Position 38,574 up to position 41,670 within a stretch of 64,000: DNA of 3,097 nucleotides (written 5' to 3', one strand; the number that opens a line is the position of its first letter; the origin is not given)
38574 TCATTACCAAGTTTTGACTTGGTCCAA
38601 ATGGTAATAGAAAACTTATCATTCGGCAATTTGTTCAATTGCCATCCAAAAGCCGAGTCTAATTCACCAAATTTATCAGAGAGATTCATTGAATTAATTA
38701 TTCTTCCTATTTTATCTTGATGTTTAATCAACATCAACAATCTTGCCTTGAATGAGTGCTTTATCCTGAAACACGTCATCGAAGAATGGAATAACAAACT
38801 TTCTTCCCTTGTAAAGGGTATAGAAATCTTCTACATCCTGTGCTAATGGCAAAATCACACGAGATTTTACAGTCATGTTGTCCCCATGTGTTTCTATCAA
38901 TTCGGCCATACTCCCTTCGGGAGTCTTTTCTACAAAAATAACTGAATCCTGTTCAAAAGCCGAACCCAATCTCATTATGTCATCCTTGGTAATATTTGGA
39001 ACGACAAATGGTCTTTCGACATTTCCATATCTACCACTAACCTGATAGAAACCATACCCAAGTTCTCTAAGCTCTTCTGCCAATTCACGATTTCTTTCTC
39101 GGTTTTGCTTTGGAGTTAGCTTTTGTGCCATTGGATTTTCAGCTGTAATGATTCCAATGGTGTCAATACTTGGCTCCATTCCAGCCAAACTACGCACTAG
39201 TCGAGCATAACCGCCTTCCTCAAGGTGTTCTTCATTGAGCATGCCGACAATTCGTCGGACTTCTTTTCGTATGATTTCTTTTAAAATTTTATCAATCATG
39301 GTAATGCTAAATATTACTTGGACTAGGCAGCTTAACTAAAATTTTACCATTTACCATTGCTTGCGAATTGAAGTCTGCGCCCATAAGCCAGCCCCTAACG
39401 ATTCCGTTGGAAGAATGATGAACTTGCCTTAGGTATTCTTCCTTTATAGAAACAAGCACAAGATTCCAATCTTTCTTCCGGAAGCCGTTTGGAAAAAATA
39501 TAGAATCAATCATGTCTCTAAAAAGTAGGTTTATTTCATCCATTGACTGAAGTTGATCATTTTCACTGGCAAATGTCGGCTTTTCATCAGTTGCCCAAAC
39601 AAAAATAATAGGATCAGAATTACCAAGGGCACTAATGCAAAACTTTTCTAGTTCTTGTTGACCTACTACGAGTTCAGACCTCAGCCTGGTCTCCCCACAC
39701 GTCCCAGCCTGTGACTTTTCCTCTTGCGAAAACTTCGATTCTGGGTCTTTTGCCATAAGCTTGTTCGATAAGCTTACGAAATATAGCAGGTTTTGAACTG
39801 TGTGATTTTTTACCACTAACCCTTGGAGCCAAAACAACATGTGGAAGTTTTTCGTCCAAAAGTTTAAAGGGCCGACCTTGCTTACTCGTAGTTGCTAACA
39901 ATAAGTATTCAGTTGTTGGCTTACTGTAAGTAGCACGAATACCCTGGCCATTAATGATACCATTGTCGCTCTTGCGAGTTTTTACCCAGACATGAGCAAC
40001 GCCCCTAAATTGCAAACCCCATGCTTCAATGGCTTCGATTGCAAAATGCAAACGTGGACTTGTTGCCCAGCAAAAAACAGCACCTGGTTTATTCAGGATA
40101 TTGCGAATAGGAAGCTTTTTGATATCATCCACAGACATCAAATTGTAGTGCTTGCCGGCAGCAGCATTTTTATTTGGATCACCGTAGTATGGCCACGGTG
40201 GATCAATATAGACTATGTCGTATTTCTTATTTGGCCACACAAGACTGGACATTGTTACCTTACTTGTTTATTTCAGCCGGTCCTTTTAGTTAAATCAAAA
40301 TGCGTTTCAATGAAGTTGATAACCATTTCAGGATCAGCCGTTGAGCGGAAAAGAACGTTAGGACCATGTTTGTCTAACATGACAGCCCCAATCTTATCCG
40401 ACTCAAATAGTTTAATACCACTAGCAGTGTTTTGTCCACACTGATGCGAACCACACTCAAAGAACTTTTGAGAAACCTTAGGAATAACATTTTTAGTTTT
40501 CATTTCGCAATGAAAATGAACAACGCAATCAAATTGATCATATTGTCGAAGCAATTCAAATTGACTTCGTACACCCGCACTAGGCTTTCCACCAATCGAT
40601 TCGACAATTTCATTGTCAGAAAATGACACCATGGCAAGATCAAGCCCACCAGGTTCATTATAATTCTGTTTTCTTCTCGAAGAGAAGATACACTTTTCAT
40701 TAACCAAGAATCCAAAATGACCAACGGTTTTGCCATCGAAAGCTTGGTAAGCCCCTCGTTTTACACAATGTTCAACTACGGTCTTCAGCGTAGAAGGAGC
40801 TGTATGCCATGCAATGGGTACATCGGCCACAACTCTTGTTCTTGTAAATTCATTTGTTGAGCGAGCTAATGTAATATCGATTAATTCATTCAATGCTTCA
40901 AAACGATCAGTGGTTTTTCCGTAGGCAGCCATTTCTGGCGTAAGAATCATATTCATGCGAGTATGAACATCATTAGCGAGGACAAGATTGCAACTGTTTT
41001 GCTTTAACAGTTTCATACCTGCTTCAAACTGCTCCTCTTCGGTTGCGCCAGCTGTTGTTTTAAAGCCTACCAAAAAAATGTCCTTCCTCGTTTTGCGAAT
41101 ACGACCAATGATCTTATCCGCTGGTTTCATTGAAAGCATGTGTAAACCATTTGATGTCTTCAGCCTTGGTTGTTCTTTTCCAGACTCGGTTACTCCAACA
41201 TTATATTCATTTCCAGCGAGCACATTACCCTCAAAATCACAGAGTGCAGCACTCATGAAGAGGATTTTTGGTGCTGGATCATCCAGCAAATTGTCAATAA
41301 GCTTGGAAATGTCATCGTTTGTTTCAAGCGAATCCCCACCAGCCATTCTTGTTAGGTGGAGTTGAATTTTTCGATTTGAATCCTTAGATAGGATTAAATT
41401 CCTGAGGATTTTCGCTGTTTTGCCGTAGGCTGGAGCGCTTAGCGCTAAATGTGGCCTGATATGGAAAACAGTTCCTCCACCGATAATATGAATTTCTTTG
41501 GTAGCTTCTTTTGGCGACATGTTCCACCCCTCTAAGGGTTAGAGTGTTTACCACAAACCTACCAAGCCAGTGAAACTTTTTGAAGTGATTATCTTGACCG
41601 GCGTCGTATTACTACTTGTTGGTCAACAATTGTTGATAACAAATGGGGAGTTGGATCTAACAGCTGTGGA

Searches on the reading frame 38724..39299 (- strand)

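Call 69: search_protein_families(library=phrogs, proteins=[window:38724-39299:-], max_evalue=0.001)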
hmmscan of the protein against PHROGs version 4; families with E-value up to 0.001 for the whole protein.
window:38724-39299:- (191 aa): 1 family
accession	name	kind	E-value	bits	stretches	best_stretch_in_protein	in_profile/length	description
phrog_2226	-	other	0.00036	21.3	1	60-127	16-96/142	SAM-dependent methyltransferase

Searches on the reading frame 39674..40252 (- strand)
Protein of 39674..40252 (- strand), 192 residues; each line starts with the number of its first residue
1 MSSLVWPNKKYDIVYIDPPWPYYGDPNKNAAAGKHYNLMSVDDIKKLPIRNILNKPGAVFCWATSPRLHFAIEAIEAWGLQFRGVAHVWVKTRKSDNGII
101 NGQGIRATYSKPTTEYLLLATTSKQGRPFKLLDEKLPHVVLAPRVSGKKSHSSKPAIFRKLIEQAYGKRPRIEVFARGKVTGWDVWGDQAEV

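Call 69: search_protein_families(library=phrogs, proteins=[window:39674-40252:-], max_evalue=0.001)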
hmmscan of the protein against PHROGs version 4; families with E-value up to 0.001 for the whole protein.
window:39674-40252:- (192 aa): 5 families
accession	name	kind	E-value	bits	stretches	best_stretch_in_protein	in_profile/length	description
phrog_359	-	other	1.8e-46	160.2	1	7-191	118-295/329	DNA methyltransferase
phrog_21315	-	unknown function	2.6e-22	80.4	1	7-190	236-407/415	-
phrog_10837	-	unknown function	9.7e-19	68.7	1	62-191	2-123/139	-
phrog_15877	-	other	9.1e-11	43.1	1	9-103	3-100/152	DNA methyltransferase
phrog_16888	-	unknown function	0.00028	21.7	1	165-191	3-29/67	-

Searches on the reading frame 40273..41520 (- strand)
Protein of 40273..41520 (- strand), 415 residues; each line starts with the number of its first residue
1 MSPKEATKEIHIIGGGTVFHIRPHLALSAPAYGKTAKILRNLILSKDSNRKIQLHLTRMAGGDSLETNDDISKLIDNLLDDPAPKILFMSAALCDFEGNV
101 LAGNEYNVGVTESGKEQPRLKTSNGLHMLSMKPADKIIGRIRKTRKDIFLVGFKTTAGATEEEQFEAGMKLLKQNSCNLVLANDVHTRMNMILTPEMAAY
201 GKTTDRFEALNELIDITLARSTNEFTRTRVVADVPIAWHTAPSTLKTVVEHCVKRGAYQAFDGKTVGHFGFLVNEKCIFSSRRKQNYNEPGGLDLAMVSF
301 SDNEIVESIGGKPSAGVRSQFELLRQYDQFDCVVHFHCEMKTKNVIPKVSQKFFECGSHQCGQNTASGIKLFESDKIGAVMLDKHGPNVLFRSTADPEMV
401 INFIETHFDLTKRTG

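Call 29: search_protein_families(library=phrogs, proteins=[window:40273-41520:-], max_evalue=0.001)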
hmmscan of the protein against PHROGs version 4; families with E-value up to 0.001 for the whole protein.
window:40273-41520:- (415 aa): 1 family
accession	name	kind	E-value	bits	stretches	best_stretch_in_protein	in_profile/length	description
phrog_35624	-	unknown function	7.1e-41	141.2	1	10-214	4-194/210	-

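Call 58: search_dna_similar(query=window:40273-41520:-, collection=phages, mode=protein, max_rows=15)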
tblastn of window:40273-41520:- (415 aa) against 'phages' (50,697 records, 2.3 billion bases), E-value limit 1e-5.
Records with a match: 40; places in all: 40; records where one place covers at least 80% of the query: 1.
Best place of each record, by identity: <60% 40.
By first word of the organism name: Pseudomonas 28; Caulobacter 9; Bertelyvirus 2; uncultured 1.
By host as written in the record: Pseudomonas syringae pv. actinidiae 16; Caulobacter vibrioides CB15 11; - 3; Pseudomonas fluorescens SA1 2; Pseudomonas syringae pv. actinidiae ICMP 18800 2; Pseudomonas syringae pv. actinidiae K7#8 2; Pseudomonas syringae 1; Pseudomonas poae Z9_5 1; and 2 more.
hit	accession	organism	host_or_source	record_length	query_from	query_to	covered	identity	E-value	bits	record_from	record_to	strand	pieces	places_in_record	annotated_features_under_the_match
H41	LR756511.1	uncultured phage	metagenomic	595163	5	415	99%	45.8%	1e-114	374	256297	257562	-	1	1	record has no annotation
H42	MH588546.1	Caulobacter phage CcrBL9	Caulobacter vibrioides CB15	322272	9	236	55%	39.9%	4e-40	158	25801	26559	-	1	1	hypothetical protein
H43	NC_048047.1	Caulobacter phage CcrBL9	Caulobacter vibrioides CB15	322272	9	236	55%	39.9%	4e-40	158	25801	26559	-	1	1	hypothetical protein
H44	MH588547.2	Caulobacter phage CcrSC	Caulobacter vibrioides CB15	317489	9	220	51%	41.7%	4e-42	164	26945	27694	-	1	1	hypothetical protein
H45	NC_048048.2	Caulobacter phage CcrSC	Caulobacter vibrioides CB15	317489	9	220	51%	41.7%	4e-42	164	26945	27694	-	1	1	hypothetical protein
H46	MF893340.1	Pseudomonas phage PPSC2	Pseudomonas fluorescens SA1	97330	2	193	46%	40.4%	2e-31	132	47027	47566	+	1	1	hypothetical protein (x2)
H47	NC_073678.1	Pseudomonas phage PPSC2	Pseudomonas fluorescens SA1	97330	2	193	46%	40.4%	2e-31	132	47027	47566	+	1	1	hypothetical protein (x2)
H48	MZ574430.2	Caulobacter phage C2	Caulobacter vibrioides CB15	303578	10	195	45%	39.5%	7e-30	128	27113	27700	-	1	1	hypothetical protein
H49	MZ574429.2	Caulobacter phage C1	Caulobacter vibrioides CB15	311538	10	195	45%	39.5%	7e-30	128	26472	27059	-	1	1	hypothetical protein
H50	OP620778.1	Bertelyvirus sp.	Caulobacter vibrioides CB15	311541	10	195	45%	39.5%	7e-30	128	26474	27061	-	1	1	hypothetical protein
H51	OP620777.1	Bertelyvirus sp.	Caulobacter vibrioides CB15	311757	10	195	45%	39.5%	7e-30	128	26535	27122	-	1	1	hypothetical protein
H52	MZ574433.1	Caulobacter phage RB23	Caulobacter vibrioides CB15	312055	10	195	45%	39.5%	7e-30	128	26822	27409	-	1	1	hypothetical protein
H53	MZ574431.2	Caulobacter phage J4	Caulobacter vibrioides CB15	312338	10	195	45%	39.5%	7e-30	128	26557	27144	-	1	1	hypothetical protein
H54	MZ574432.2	Caulobacter phage BL47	Caulobacter vibrioides CB15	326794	10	195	45%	39.5%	7e-30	128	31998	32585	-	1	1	hypothetical protein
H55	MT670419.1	Pseudomonas phage phiPsa315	Pseudomonas syringae pv. actinidiae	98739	12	214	49%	35.3%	7e-24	110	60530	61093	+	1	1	hypothetical protein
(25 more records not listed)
